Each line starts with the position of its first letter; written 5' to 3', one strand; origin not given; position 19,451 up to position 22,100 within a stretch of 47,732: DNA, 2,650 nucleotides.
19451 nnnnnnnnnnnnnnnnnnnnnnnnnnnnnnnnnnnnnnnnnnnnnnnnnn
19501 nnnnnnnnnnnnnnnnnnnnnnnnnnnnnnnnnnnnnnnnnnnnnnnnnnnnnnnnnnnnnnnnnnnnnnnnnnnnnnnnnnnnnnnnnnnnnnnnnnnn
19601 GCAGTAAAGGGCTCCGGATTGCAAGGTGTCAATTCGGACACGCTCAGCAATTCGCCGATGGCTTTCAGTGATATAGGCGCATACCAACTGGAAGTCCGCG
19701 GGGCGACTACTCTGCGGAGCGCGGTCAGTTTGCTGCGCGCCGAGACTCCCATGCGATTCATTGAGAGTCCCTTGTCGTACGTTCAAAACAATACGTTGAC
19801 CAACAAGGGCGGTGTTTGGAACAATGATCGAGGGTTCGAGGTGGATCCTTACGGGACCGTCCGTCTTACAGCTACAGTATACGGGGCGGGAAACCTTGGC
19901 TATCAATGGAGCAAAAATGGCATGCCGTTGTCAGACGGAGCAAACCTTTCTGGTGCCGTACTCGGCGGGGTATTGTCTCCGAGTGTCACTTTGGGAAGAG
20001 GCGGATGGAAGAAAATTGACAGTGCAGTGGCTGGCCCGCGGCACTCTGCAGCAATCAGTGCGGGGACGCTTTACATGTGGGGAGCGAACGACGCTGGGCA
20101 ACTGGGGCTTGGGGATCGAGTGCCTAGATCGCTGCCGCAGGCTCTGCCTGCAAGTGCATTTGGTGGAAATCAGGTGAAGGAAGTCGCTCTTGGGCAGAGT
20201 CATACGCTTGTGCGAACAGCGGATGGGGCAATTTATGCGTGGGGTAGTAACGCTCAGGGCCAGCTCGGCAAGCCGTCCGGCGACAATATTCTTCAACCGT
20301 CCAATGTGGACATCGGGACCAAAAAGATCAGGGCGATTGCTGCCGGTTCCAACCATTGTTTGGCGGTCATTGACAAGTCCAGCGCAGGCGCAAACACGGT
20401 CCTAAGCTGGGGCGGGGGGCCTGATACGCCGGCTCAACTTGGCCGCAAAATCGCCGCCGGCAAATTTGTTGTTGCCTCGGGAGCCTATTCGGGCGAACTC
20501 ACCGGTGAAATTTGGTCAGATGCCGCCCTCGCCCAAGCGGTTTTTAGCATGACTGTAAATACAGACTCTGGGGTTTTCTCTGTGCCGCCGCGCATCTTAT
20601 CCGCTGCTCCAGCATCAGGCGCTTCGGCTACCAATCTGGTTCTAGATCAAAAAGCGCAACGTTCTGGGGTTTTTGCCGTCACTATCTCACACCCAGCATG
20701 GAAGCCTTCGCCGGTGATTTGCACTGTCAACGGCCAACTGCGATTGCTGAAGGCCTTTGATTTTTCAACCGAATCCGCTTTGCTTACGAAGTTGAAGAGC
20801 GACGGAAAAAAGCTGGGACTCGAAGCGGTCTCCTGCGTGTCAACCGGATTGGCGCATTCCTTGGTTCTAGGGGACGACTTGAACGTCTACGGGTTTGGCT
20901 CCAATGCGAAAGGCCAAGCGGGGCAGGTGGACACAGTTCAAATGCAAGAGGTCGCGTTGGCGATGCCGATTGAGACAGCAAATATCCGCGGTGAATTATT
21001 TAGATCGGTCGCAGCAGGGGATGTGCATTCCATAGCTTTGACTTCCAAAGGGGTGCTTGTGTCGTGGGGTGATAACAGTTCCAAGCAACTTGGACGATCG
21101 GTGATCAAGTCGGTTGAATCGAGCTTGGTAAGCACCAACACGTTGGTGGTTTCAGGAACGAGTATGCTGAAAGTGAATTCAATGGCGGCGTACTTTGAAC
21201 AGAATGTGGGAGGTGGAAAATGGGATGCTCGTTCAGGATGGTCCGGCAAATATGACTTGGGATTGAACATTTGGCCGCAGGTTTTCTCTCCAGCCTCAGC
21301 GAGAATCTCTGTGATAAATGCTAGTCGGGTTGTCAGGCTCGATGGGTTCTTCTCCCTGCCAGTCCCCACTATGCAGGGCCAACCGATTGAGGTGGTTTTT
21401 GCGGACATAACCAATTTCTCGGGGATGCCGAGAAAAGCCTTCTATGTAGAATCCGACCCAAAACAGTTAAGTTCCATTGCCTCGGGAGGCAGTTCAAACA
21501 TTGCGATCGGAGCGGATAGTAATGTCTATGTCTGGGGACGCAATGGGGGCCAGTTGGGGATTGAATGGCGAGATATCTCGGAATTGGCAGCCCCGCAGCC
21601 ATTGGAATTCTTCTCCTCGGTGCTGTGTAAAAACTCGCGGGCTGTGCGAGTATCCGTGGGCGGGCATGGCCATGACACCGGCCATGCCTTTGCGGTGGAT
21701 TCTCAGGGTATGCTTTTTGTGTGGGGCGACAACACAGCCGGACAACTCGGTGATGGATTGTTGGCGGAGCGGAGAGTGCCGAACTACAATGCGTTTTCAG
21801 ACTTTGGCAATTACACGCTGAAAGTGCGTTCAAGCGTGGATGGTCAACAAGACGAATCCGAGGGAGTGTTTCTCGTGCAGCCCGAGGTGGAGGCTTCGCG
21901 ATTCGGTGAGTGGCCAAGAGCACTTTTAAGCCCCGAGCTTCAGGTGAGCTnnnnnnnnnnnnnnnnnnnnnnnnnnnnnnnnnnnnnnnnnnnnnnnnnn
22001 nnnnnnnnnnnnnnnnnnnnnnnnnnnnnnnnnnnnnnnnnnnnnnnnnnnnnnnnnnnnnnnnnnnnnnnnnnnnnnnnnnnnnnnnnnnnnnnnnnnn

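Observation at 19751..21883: RCC1 seven-bladed propeller nested in the E-F loop of an Ig-like domain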

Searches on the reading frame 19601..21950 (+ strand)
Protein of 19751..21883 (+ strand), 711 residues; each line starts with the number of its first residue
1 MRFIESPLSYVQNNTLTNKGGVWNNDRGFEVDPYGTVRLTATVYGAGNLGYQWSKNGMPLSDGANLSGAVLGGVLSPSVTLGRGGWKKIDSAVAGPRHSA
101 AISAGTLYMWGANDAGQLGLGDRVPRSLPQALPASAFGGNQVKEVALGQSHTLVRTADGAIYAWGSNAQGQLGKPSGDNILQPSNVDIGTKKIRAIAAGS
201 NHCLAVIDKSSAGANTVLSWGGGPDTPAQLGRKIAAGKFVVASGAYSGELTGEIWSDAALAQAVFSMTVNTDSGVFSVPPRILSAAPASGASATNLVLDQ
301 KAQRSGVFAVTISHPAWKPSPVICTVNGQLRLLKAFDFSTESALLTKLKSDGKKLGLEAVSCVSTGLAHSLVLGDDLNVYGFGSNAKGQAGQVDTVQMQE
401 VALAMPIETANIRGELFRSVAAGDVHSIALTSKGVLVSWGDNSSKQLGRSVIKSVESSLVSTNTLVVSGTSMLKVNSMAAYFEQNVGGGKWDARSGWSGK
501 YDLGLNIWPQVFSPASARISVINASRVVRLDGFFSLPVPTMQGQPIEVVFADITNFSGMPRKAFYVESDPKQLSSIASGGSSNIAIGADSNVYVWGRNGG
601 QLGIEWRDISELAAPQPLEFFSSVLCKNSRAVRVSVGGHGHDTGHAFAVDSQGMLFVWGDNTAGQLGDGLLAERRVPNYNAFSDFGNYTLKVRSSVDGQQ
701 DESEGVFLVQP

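Call 7: search_protein_families(library=pfam, proteins=[window:19751-21883:+], max_evalue=10)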
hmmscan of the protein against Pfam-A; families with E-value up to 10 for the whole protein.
window:19751-21883:+ (711 aa): 4 families
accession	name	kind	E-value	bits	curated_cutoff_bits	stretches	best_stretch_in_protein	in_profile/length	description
PF25390.1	WD40_RLD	-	1.4e-63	215.9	150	3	87-225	195-327/363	RCC1-like domain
PF00415.24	RCC1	-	1.1e-42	144.9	21.7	6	105-154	2-49/50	Regulator of chromosome condensation (RCC1) repeat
PF13540.12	RCC1_2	-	1.5e-34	117.3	22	7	142-171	1-30/30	Regulator of chromosome condensation (RCC1) repeat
PF25384.1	Alsin_RLD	-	3.1e-12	46.9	100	2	101-175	238-310/405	Alsin RCC1-like domain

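Call 9: find_homologous_proteins(query=window:19751-21883:+, max_evalue=0.00001)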
Query window:19751-21883:+ (711 aa): 607 proteins with E <= 0.00001 among 8000 candidates; the best 120 are listed.
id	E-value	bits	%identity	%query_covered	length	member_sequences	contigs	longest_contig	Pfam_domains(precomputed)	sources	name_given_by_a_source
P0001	3.7e-198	679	82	54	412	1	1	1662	PF00415.25,PF13540.13,PF25384.2,PF25390.2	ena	-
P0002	1.2e-99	353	26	85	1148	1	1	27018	PF00415.25,PF13540.13,PF25384.2,PF25390.2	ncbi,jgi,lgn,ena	ncbi:MAG: hypothetical protein WC712_12110 [Candidatus Brocadiia bacterium]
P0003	2.0e-81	293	26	83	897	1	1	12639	PF00415.25,PF18962.8,PF13540.13,PF25384.2,PF25390.2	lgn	-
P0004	1.4e-78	283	24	83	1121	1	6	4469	PF00415.25,PF13540.13,PF25384.2,PF25390.2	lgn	-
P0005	9.4e-70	254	27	82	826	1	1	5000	PF00415.25,PF13540.13,PF16819.12,PF25384.2,PF25390.2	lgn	-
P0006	2.7e-69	253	25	81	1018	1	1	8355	PF00415.25,PF13540.13,PF25384.2,PF25390.2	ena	-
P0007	1.9e-68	250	28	84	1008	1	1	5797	PF00415.25,PF13540.13,PF25384.2,PF25390.2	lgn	-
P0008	1.5e-67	247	28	81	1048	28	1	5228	PF00415.25,PF13540.13,PF25384.2,PF25390.2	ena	-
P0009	7.8e-66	241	27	76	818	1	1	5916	PF00415.25,PF13540.13,PF25384.2,PF25390.2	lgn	-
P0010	1.3e-64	237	26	77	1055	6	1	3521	PF00415.25,PF13540.13,PF25384.2,PF25390.2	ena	-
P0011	1.7e-64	237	37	19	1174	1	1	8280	PF00415.25,PF20082.5,PF17957.8,PF16640.12,PF13540.13,PF25384.2,PF25390.2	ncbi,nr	ncbi:MAG TPA: Ig-like domain repeat protein [Jatrophihabitans sp.]|nr:Ig-like domain repeat protein 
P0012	6.7e-64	235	38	23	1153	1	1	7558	PF00415.25,PF13540.13,PF25384.2,PF25390.2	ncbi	-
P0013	1.7e-63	234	26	81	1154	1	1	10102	PF00415.25,PF13540.13,PF25384.2,PF25390.2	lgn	-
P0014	2.2e-63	233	31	48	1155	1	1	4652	PF00415.25,PF13540.13,PF25384.2,PF25390.2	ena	-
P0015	5.2e-63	232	27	80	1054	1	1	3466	PF00415.25,PF13540.13,PF25384.2,PF25390.2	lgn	-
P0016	8.6e-63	231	27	85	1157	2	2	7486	PF00415.25,PF13540.13,PF25384.2,PF25390.2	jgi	jgi:alpha-tubulin suppressor-like RCC1 family protein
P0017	2.0e-62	230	25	89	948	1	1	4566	PF00415.25,PF13287.13,PF13290.14,PF13540.13,PF25384.2,PF25390.2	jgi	jgi:alpha-tubulin suppressor-like RCC1 family protein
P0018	2.7e-61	226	27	82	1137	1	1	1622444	PF00415.25,PF13540.13,PF25384.2,PF25390.2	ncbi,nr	ncbi:MAG: hypothetical protein IPP91_00380 [Betaproteobacteria bacterium]|nr:hypothetical protein [B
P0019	3.3e-61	226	26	52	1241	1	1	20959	PF07963.18,PF00415.25,PF13540.13,PF25384.2,PF25390.2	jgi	jgi:prepilin-type N-terminal cleavage/methylation domain-containing protein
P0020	7.3e-61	225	25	80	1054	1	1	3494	PF00415.25,PF13540.13,PF25384.2,PF25390.2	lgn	-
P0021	1.8e-60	224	27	81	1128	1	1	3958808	PF00415.25,PF13540.13,PF25384.2,PF25390.2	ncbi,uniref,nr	ncbi:hypothetical protein [Usitatibacter palustris]|uniref:RCC1-like domain-containing protein n=1 T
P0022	1.8e-60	224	26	85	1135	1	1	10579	PF00415.25,PF13540.13,PF25384.2,PF25390.2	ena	-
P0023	3.3e-60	223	26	83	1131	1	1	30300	PF00415.25,PF13540.13,PF25384.2,PF25390.2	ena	-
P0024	4.9e-60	222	27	51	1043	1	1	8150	PF00167.25,PF00415.25,PF14433.12,PF13540.13,PF25384.2,PF25390.2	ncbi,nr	ncbi:MAG: hypothetical protein LBC09_02495, partial [Helicobacteraceae bacterium]|nr:hypothetical pr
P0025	2.1e-58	217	26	82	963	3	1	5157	PF00415.25,PF13540.13,PF25384.2,PF25390.2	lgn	-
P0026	2.3e-58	217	24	83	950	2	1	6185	PF07494.18,PF00415.25,PF13540.13,PF00395.26,PF25384.2,PF25390.2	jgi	jgi:alpha-tubulin suppressor-like RCC1 family protein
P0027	2.9e-57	213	25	86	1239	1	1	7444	PF07963.18,PF00415.25,PF13540.13,PF25384.2,PF25390.2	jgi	jgi:prepilin-type N-terminal cleavage/methylation domain-containing protein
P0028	3.4e-57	213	26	88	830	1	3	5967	PF00415.25,PF13540.13,PF25384.2,PF25390.2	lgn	-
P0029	4.9e-56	209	28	51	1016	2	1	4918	PF00415.25,PF13540.13,PF25384.2,PF25390.2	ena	-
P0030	9.4e-56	208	37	19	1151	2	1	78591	PF00415.25,PF13540.13,PF25384.2,PF25390.2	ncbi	ncbi:MAG: hypothetical protein R3A44_42175 [Caldilineaceae bacterium]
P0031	4.7e-55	206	25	81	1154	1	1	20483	PF00415.25,PF13540.13,PF25384.2,PF25390.2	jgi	jgi:alpha-tubulin suppressor-like RCC1 family protein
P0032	5.7e-55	205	26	48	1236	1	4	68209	PF00415.25,PF13540.13,PF25384.2,PF25390.2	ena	-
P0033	7.2e-55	205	25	81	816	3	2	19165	PF00415.25,PF13540.13,PF25384.2,PF25390.2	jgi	jgi:alpha-tubulin suppressor-like RCC1 family protein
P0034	9.7e-55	205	30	56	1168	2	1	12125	PF00415.25,PF18998.7,PF13540.13,PF25384.2,PF25390.2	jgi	jgi:alpha-tubulin suppressor-like RCC1 family protein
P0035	1.9e-54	204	27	50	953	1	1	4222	PF00415.25,PF13540.13,PF25384.2,PF00041.28,PF25390.2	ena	-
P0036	1.9e-54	204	26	85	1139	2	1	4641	PF00415.25,PF13540.13,PF25384.2,PF19077.7,PF25390.2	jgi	jgi:alpha-tubulin suppressor-like RCC1 family protein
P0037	2.1e-54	204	28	52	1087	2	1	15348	PF00415.25,PF13540.13,PF25384.2,PF25390.2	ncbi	-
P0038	2.4e-54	203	26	83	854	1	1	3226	PF00415.25,PF13540.13,PF25384.2,PF25390.2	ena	-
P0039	3.4e-54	203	25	79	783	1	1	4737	PF00415.25,PF13540.13,PF25384.2,PF25390.2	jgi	jgi:alpha-tubulin suppressor-like RCC1 family protein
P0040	3.4e-54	203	27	83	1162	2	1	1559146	PF00415.25,PF13540.13,PF25384.2,PF25390.2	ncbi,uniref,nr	ncbi:hypothetical protein ASNO1_18770 [Corallococcus caeni]|uniref:RCC1-like domain-containing prote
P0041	3.8e-54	203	26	88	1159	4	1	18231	PF00415.25,PF13540.13,PF25384.2,PF25390.2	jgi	jgi:alpha-tubulin suppressor-like RCC1 family protein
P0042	7.6e-54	202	23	83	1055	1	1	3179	PF00415.25,PF13540.13,PF25384.2,PF25390.2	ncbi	ncbi:hypothetical protein ABKW31_22680, partial [Paraglaciecola sp. 25GB23A]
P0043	1.4e-53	201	23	80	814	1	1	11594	PF00415.25,PF13540.13,PF25384.2,PF25390.2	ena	-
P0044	1.6e-53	201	27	83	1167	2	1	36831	PF00415.25,PF13540.13,PF25384.2,PF25390.2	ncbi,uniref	ncbi:RCC1-like domain-containing protein [Corallococcus exercitus]|uniref:RCC1-like domain-containin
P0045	1.6e-53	201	29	52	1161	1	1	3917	PF07494.18,PF00415.25,PF13540.13,PF25384.2,PF25390.2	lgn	-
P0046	1.6e-53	201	26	81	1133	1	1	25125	PF00415.25,PF13540.13,PF25384.2,PF25390.2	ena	-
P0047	2.9e-53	200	27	52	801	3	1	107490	PF00415.25,PF13540.13,PF25384.2,PF25390.2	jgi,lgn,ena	-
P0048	8.4e-53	198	30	52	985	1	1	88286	PF00415.25,PF13540.13,PF25384.2,PF25390.2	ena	-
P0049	1.6e-52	197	28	82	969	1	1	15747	PF00415.25,PF13540.13,PF25384.2,PF25390.2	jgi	jgi:alpha-tubulin suppressor-like RCC1 family protein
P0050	2.0e-52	197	44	18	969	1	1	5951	PF00415.25,PF13540.13,PF25384.2,PF00041.28,PF16656.12,PF25390.2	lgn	-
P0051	1.9e-51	194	25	80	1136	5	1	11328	PF00415.25,PF13540.13,PF25384.2,PF25390.2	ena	-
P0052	3.4e-51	193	26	79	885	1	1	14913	PF00415.25,PF13540.13,PF25384.2,PF25390.2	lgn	-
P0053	4.3e-51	193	26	82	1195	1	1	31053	PF00415.25,PF17957.8,PF13385.14,PF13540.13,PF25384.2,PF25390.2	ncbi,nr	ncbi:MAG: hypothetical protein JXR70_18805 [Spirochaetales bacterium]|nr:hypothetical protein [Spiro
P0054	6.7e-51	192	27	83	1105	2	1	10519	PF00415.25,PF13540.13,PF25384.2,PF25390.2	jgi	-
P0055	8.3e-51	192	25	88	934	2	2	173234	PF00415.25,PF13540.13,PF00395.26,PF25384.2,PF25390.2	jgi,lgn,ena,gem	-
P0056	8.7e-51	192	35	19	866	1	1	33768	PF00415.25,PF13540.13,PF25384.2,PF25390.2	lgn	-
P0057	1.1e-50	191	28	55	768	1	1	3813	PF00415.25,PF13540.13,PF25384.2,PF25390.2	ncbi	-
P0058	1.3e-50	191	25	83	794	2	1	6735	PF00415.25,PF13540.13,PF25384.2,PF25390.2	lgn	-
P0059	2.2e-50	190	25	83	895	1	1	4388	PF00415.25,PF13540.13,PF25384.2,PF25390.2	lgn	-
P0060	5.0e-50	189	27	83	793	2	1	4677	PF00415.25,PF13540.13,PF25384.2,PF25390.2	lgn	-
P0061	6.5e-50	189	26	84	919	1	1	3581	PF00415.25,PF18962.8,PF13540.13,PF25384.2,PF25390.2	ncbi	-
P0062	9.3e-50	188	26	85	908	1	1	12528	PF00415.25,PF13540.13,PF25384.2,PF25390.2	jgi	jgi:alpha-tubulin suppressor-like RCC1 family protein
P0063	9.3e-50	188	25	85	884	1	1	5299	PF00415.25,PF13540.13,PF25384.2,PF07833.17,PF25390.2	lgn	-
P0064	1.1e-49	188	25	80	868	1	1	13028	PF00415.25,PF13540.13,PF25384.2,PF25390.2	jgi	jgi:alpha-tubulin suppressor-like RCC1 family protein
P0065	2.2e-49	187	29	56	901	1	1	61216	PF00415.25,PF13540.13,PF25384.2,PF25390.2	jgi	jgi:alpha-tubulin suppressor-like RCC1 family protein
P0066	2.5e-49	187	30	50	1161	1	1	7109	PF07494.18,PF00415.25,PF13540.13,PF25384.2,PF25390.2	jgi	jgi:alpha-tubulin suppressor-like RCC1 family protein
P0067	3.7e-49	186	27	44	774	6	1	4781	PF00415.25,PF20082.5,PF13540.13,PF25384.2,PF25390.2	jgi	jgi:alpha-tubulin suppressor-like RCC1 family protein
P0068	5.0e-49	186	24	84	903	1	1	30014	PF00415.25,PF13540.13,PF25384.2,PF25390.2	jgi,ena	-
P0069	5.9e-49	186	38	14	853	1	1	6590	PF00415.25,PF13540.13,PF25384.2,PF25390.2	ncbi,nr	ncbi:MAG: hypothetical protein IT193_02475, partial [Propionibacteriaceae bacterium]|nr:hypothetical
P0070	7.9e-49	185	27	81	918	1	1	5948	PF00415.25,PF13540.13,PF25384.2,PF25390.2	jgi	jgi:alpha-tubulin suppressor-like RCC1 family protein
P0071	9.0e-49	185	36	18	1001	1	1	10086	PF00415.25,PF18998.7,PF13540.13,PF03793.25,PF25384.2,PF25390.2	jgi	jgi:alpha-tubulin suppressor-like RCC1 family protein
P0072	2.2e-48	184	25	82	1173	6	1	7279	PF13205.13,PF00415.25,PF13540.13,PF25384.2,PF00041.28,PF25390.2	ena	-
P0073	2.9e-48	183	25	50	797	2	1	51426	PF00415.25,PF13540.13,PF25384.2,PF25390.2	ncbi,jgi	-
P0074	4.7e-48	183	27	82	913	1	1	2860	PF00415.25,PF13290.14,PF13540.13,PF25384.2,PF25390.2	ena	-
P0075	8.8e-48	182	27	48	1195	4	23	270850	PF00415.25,PF13540.13,PF25384.2,PF25390.2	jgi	jgi:alpha-tubulin suppressor-like RCC1 family protein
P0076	1.3e-47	181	26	76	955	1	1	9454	PF00415.25,PF05593.20,PF13540.13,PF25384.2,PF25390.2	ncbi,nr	ncbi:RCC1 repeat-containing protein [Candidatus Falkowbacteria bacterium]|nr:RCC1 repeat-containing 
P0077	2.5e-47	180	25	83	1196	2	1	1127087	PF13573.13,PF00415.25,PF13927.13,PF18962.8,PF13540.13,PF25384.2,PF25390.2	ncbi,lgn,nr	ncbi:MAG: T9SS type A sorting domain-containing protein [Bacteroidetes bacterium]|nr:T9SS type A sor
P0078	2.7e-47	180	28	51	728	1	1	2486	PF00415.25,PF13540.13,PF25384.2,PF25390.2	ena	-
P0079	6.3e-47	179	43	17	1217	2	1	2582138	PF00415.25,PF13540.13,PF25384.2,PF00082.28,PF25390.2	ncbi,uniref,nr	ncbi:RCC1 domain-containing protein [Actinomadura rubteroloni]|uniref:RCC1 domain-containing protein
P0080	6.8e-47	179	25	81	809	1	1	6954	PF00415.25,PF13540.13,PF25384.2,PF25390.2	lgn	-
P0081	9.2e-47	178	26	82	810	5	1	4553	PF00415.25,PF13540.13,PF25384.2,PF25390.2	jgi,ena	-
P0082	1.7e-46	177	25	50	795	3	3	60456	PF00415.25,PF13540.13,PF25384.2,PF25390.2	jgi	-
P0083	3.0e-46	177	25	85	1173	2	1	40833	PF00415.25,PF13540.13,PF25384.2,PF25390.2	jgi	-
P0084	4.8e-46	176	26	52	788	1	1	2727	PF00415.25,PF13540.13,PF25384.2,PF25390.2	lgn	-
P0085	1.8e-45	174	25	83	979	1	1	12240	PF00415.25,PF03160.21,PF13540.13,PF25384.2,PF25390.2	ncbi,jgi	jgi:alpha-tubulin suppressor-like RCC1 family protein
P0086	2.0e-45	174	25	79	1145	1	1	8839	PF00415.25,PF13540.13,PF25384.2,PF25390.2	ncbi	-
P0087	2.9e-45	173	26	85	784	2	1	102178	PF00415.25,PF13540.13,PF25384.2,PF25390.2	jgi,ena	-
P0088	4.8e-45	173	35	14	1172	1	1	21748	PF00415.25,PF13540.13,PF25384.2,PF25390.2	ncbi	-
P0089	5.3e-45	172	29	50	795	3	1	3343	PF00415.25,PF13540.13,PF25384.2,PF25390.2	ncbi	-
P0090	5.5e-45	172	27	44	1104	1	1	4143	PF00415.25,PF13540.13,PF25384.2,PF25390.2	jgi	jgi:alpha-tubulin suppressor-like RCC1 family protein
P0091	7.4e-45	172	29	50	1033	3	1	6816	PF00415.25,PF16640.12,PF13540.13,PF25384.2,PF25390.2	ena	-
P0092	8.5e-45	172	24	83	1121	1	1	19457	PF00415.25,PF17957.8,PF13540.13,PF25390.2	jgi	jgi:alpha-tubulin suppressor-like RCC1 family protein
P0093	1.3e-44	171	36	20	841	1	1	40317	PF00415.25,PF13540.13,PF25384.2,PF25390.2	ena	-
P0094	1.5e-44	171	27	50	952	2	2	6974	PF13205.13,PF00415.25,PF13540.13,PF25384.2,PF25390.2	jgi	jgi:alpha-tubulin suppressor-like RCC1 family protein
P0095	1.6e-44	171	26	75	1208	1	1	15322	PF00415.25,PF16371.13,PF08308.18,PF17802.8,PF13540.13,PF13620.13,PF25384.2,PF17210.10,PF25390.2,PF13715.13,PF22902.3,PF14686.13,PF15976.12,PF09430.17,PF22904.4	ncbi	-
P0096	1.7e-44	171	37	16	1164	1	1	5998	PF00415.25,PF13540.13,PF25384.2,PF25390.2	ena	-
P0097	8.0e-44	169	27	51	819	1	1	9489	PF07494.18,PF00415.25,PF13540.13,PF25384.2,PF25390.2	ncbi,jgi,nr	ncbi:MAG: hypothetical protein LBI57_07070 [Helicobacteraceae bacterium]|jgi:alpha-tubulin suppresso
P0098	3.6e-43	166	36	24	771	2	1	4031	PF00415.25,PF13540.13,PF25384.2,PF25390.2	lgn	-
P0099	6.0e-43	166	25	51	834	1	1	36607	PF00415.25,PF13540.13,PF25384.2,PF25390.2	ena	-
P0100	7.4e-43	165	27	83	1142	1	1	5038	PF00415.25,PF13540.13,PF25384.2,PF00041.28,PF25390.2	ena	-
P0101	9.7e-43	165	41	18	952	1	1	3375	PF00415.25,PF13540.13,PF25384.2,PF25390.2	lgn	-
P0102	1.2e-42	165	26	83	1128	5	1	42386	PF00415.25,PF13540.13,PF25384.2,PF25390.2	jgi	jgi:alpha-tubulin suppressor-like RCC1 family protein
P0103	1.9e-42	164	27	45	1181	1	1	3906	PF00415.25,PF13540.13,PF25384.2,PF25390.2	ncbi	-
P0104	2.5e-42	164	25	83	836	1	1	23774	PF00415.25,PF13540.13,PF25384.2,PF25390.2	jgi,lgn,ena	-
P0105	2.9e-42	163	36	20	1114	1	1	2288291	PF09479.17,PF00415.25,PF13540.13,PF25384.2,PF25390.2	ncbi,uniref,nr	ncbi:hypothetical protein KIM372_11690 [Bombiscardovia nodaiensis]|uniref:RCC1-like domain-containin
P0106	1.5e-41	161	28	86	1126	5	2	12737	PF12733.14,PF00415.25,PF13540.13,PF25384.2,PF25390.2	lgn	-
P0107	1.8e-41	161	33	21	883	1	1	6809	PF00801.27,PF00415.25,PF18998.7,PF13540.13,PF25384.2,PF18911.7,PF25390.2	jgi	-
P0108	4.2e-41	160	42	13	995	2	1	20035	PF26182.1,PF00415.25,PF13540.13,PF25833.1,PF22359.3,PF02368.25,PF25384.2,PF26918.1,PF25390.2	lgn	-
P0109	5.5e-41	159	33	19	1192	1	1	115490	PF00415.25,PF13540.13,PF25384.2,PF25390.2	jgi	jgi:alpha-tubulin suppressor-like RCC1 family protein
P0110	6.2e-41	159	37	18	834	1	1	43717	PF00415.25,PF18962.8,PF13540.13,PF25384.2,PF25390.2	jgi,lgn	jgi:alpha-tubulin suppressor-like RCC1 family protein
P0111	8.7e-41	159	25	50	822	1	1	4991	PF00415.25,PF13540.13,PF25384.2,PF25390.2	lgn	-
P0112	1.6e-40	158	35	18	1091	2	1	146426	PF07679.23,PF13895.13,PF00415.25,PF13927.13,PF18962.8,PF13540.13,PF25384.2,PF25390.2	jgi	jgi:alpha-tubulin suppressor-like RCC1 family protein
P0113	1.6e-40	158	26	83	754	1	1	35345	PF00415.25,PF13540.13,PF25384.2,PF25390.2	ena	-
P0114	5.1e-40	156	22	77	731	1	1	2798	PF00415.25,PF13540.13,PF25384.2,PF25390.2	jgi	jgi:alpha-tubulin suppressor-like RCC1 family protein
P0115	1.1e-39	155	28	51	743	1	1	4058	PF00415.25,PF13540.13,PF25384.2,PF25390.2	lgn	-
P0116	1.5e-39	154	27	53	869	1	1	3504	PF00415.25,PF13540.13,PF25384.2,PF25390.2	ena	-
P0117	1.7e-39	154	24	81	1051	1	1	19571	PF00415.25,PF13540.13,PF25390.2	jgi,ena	-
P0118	3.0e-39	153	25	82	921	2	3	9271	PF00415.25,PF18962.8,PF13540.13,PF02368.25,PF25384.2,PF25390.2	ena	-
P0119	5.6e-39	153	25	82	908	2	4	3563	PF00415.25,PF13540.13,PF25384.2,PF25390.2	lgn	-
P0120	5.6e-39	153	25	81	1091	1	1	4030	PF00415.25,PF13540.13,PF25384.2,PF25390.2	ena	-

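Call 11: find_related_loci(query=window:19751-21883:+, collection=genome_contigs, flank=10000)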
Query window:19751-21883:+ (711 aa) in genome_contigs; peptide patterns used: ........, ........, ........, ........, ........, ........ (x = any residue, [..] = any of these).
40 stretches matched a pattern; 2 encode a relative of the query (tblastn E <= 1e-3); 2 distinct loci.
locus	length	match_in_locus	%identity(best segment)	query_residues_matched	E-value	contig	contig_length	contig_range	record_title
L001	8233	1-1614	75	85-711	0e+0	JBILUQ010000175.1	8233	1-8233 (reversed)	MAG: Chthoniobacteraceae bacterium isolate ME2018-08-06_3300044608_group8_bin90 Rohwer_bin2557_scaffold_963_c1, whole ge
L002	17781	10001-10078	62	35-60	9e-5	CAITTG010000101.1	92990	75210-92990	MAG: uncultured Verrucomicrobia subdivision 3 bacterium isolate B4-5_bin-581 genome assembly, contig: bin-581:101/135, w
